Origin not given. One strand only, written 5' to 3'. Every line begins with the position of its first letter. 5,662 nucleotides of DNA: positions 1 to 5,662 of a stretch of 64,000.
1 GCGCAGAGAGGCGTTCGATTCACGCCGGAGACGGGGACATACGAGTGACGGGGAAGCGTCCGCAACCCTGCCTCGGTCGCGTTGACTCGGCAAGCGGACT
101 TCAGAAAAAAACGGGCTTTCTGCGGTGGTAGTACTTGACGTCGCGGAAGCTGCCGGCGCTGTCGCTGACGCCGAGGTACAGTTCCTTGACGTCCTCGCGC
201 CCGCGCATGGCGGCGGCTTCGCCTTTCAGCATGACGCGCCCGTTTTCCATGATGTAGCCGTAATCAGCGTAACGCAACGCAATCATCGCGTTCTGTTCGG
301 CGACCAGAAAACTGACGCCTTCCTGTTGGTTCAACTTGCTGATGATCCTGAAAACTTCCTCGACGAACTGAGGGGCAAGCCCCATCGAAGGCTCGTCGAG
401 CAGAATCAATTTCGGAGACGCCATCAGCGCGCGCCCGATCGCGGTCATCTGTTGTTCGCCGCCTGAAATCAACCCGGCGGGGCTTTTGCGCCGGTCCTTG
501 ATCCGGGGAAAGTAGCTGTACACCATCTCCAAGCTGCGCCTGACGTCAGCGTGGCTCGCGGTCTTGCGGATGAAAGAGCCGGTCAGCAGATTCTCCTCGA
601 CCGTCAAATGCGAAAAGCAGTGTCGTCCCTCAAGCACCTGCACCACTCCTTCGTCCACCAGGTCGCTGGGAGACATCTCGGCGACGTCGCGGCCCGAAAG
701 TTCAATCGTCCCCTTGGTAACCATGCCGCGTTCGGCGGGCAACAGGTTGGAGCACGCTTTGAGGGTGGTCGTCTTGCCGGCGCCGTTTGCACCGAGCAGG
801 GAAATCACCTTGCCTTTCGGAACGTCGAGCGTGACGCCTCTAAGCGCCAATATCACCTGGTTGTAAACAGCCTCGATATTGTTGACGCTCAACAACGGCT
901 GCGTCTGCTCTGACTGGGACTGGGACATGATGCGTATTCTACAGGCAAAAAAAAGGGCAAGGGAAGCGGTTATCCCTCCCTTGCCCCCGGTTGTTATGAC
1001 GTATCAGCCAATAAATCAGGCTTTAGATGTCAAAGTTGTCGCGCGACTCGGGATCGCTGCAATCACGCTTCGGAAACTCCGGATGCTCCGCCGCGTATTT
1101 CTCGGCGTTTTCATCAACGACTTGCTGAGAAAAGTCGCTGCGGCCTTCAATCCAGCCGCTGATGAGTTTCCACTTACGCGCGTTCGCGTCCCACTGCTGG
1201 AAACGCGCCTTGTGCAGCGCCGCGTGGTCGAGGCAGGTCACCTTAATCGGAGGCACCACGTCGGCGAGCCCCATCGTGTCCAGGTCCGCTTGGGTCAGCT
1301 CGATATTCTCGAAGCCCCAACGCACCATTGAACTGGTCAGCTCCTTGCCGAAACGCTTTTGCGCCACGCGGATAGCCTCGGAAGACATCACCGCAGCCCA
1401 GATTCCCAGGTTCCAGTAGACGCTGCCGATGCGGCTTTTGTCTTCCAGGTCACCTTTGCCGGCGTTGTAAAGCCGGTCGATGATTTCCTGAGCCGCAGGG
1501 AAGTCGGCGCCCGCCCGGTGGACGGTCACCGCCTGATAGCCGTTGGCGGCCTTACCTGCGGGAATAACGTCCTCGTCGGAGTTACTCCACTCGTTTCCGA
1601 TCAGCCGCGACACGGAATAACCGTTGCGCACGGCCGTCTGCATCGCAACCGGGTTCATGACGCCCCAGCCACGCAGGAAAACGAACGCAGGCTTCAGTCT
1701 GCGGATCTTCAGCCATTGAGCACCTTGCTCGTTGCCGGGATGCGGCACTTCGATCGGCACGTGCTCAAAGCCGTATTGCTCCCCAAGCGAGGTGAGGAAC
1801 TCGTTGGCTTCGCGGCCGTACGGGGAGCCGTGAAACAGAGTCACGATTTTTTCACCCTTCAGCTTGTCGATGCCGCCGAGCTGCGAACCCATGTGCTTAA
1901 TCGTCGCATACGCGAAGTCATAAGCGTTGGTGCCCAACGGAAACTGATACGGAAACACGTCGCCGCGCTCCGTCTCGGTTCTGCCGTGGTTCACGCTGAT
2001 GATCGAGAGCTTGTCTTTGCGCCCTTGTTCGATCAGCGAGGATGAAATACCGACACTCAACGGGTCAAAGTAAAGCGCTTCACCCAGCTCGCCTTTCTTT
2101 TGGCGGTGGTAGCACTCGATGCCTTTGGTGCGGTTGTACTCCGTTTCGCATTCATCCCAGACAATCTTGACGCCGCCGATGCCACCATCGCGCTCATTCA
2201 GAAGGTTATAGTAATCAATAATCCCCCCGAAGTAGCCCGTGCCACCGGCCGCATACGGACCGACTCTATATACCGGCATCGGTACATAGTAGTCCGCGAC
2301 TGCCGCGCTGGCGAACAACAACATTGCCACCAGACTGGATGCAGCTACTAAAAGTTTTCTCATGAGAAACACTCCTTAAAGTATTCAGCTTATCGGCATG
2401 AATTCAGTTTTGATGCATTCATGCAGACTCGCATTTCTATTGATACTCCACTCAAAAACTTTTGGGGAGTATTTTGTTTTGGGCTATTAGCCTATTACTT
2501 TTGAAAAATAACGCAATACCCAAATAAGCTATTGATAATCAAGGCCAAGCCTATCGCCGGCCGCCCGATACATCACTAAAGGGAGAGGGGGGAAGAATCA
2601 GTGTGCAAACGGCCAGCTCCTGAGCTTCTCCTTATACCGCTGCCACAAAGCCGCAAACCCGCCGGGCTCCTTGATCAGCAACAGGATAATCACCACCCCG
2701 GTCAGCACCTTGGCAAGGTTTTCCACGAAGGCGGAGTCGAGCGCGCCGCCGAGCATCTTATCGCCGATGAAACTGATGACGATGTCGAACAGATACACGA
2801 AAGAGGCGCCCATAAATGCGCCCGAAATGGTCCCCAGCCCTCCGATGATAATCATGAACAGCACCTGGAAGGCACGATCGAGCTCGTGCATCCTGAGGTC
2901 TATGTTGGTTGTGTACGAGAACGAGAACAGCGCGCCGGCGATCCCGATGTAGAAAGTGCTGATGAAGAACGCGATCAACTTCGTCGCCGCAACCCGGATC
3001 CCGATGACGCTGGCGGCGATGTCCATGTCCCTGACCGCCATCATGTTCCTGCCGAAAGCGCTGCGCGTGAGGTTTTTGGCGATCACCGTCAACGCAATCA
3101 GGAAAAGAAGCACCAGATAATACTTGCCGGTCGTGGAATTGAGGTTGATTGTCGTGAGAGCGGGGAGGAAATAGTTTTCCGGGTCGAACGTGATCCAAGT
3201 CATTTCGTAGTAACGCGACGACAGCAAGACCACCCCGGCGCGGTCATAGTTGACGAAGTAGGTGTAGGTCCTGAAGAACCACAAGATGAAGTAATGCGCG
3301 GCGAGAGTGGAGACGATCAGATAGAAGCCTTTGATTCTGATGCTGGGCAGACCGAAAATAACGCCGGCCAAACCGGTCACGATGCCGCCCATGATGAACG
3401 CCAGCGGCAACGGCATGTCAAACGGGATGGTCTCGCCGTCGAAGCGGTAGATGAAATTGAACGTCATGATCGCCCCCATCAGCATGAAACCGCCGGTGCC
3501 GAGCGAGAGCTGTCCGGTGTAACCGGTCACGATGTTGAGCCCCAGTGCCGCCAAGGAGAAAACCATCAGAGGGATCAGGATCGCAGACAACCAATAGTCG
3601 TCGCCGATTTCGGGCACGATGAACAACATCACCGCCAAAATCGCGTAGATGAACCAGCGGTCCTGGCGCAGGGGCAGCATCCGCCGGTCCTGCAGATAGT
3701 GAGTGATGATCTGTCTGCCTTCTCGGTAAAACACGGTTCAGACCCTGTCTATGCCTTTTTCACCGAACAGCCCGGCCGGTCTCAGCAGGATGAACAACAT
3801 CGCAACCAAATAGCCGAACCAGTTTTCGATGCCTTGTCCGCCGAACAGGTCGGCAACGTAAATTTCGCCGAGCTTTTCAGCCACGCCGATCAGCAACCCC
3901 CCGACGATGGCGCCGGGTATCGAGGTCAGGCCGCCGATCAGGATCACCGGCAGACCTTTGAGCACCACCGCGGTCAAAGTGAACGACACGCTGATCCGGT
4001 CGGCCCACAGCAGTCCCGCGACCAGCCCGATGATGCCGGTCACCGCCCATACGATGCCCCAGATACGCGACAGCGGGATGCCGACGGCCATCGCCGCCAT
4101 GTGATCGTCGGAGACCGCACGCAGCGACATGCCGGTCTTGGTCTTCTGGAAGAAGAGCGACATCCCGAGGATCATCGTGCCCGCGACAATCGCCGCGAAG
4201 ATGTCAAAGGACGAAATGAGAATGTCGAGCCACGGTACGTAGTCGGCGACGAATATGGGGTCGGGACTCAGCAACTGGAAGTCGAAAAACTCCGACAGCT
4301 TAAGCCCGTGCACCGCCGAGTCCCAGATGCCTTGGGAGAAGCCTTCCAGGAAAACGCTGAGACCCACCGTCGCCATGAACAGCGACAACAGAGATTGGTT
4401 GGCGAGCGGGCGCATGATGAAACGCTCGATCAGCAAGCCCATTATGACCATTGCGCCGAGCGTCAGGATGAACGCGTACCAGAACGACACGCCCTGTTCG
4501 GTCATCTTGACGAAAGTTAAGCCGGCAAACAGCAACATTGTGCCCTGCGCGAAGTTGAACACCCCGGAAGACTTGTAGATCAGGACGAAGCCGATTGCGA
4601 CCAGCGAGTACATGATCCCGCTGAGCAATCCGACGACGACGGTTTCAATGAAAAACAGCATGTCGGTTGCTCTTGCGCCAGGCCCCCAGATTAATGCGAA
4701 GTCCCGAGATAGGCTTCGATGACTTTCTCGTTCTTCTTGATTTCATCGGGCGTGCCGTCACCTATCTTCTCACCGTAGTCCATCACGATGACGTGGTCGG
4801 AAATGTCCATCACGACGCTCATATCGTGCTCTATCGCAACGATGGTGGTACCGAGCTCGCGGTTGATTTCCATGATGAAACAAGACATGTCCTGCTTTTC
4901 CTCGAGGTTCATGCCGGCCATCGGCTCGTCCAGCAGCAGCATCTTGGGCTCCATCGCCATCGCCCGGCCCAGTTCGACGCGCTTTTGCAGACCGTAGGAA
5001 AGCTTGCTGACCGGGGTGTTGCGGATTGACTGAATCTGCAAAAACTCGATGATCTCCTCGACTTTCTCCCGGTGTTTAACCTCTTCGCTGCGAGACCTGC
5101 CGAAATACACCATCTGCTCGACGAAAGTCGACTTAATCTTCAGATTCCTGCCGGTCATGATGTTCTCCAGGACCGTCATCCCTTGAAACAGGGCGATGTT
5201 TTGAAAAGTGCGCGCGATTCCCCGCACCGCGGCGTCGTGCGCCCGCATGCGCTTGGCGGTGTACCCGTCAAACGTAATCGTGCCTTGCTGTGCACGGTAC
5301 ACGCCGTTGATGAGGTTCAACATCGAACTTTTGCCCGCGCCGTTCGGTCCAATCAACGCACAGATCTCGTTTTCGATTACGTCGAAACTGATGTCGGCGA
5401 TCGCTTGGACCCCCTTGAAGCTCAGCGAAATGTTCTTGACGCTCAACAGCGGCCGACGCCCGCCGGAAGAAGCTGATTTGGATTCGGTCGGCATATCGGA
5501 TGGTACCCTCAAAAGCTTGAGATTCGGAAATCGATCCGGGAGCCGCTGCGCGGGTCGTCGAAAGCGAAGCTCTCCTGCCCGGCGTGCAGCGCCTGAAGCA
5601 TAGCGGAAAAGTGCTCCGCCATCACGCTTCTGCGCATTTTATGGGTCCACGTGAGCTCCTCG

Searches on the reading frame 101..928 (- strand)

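Call 28: search_protein_families(library=pfam, proteins=[window:101-928:-], max_evalue=0.00001)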
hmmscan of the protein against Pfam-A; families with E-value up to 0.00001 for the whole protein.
window:101-928:- (275 aa): 2 families
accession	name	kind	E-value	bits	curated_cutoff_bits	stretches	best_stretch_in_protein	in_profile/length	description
PF00005.33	ABC_tran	-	8.9e-25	88.3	25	1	29-181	1-136/137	ABC transporter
PF13304.12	AAA_21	-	1.4e-09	38.9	27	0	144-209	228-295/304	AAA domain, putative AbiEii toxin, Type IV TA system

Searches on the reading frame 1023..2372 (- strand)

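Call 28: search_protein_families(library=pfam, proteins=[window:1023-2372:-], max_evalue=0.00001)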
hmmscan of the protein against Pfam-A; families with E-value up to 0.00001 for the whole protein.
window:1023-2372:- (449 aa): 1 family
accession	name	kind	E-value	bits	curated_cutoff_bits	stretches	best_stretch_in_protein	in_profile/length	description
PF13458.12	Peripla_BP_6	-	2.7e-28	100.1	31.7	1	30-397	4-341/343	Periplasmic binding protein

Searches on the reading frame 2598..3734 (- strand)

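Call 27: search_protein_families(library=pfam, proteins=[window:2598-3734:-], max_evalue=0.00001)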
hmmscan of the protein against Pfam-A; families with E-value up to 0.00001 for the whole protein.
window:2598-3734:- (378 aa): 1 family
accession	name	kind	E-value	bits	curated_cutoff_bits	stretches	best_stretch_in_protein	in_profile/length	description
PF02653.21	BPD_transp_2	-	4e-35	121.7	26.8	1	50-353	3-269/269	Branched-chain amino acid transport system / permease component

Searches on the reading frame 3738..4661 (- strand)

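Call 28: search_protein_families(library=pfam, proteins=[window:3738-4661:-], max_evalue=0.00001)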
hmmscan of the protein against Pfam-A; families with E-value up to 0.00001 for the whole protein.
window:3738-4661:- (307 aa): 1 family
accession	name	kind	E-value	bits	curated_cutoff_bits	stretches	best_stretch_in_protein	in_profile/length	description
PF02653.21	BPD_transp_2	-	7.7e-25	88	26.8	1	11-292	5-267/269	Branched-chain amino acid transport system / permease component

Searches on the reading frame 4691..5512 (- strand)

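Call 28: search_protein_families(library=pfam, proteins=[window:4691-5512:-], max_evalue=0.00001)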
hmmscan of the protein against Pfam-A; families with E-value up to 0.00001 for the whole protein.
window:4691-5512:- (273 aa): 2 families
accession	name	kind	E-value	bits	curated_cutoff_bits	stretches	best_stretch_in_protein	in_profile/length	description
PF00005.33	ABC_tran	-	1.6e-32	113.4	25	1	39-199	2-137/137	ABC transporter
PF12399.14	BCA_ABC_TP_C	-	5.8e-11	42.2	25.5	1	248-273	1-26/27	Branched-chain amino acid ATP-binding cassette transporter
